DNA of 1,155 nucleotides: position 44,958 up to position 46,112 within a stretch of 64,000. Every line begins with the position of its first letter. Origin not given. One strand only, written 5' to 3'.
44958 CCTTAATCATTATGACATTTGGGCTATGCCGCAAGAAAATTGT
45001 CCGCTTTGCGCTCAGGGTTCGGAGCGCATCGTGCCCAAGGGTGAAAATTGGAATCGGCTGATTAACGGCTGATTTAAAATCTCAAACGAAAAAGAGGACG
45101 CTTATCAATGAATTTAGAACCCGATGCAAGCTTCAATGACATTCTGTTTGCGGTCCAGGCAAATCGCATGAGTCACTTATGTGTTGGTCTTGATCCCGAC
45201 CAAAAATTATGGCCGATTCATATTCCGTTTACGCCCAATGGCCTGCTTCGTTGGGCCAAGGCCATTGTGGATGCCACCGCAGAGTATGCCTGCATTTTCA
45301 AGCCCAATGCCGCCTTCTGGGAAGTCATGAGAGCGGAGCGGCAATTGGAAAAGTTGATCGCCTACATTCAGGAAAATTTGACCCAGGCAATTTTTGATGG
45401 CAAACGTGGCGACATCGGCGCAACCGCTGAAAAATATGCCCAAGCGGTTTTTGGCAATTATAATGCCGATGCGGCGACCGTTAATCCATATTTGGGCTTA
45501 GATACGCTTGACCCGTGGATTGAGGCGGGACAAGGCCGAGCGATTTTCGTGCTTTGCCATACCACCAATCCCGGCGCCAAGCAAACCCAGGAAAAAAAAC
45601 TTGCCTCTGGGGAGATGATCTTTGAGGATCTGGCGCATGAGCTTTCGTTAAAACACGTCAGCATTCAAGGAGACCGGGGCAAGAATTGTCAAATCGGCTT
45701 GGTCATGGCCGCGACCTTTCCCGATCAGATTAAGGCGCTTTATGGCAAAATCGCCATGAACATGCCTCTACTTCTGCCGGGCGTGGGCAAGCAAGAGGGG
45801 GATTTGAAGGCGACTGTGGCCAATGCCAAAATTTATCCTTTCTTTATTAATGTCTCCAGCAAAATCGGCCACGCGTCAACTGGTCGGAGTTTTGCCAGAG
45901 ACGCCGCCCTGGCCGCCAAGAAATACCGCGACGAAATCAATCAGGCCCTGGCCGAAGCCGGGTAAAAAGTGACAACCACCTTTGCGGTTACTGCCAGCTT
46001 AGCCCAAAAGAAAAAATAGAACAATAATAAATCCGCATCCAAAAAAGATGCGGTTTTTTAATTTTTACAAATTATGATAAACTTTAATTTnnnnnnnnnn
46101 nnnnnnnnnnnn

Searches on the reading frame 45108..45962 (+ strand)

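Call 98: search_protein_families(library=pfam, proteins=[window:45108-45962:+], max_evalue=0.0001)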
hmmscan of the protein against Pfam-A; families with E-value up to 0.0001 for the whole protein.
window:45108-45962:+ (285 aa): 1 family
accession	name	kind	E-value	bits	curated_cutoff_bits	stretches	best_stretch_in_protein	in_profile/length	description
PF00215.30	OMPdecase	-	9.4e-25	88.2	27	1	23-259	2-214/221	Orotidine 5'-phosphate decarboxylase / HUMPS family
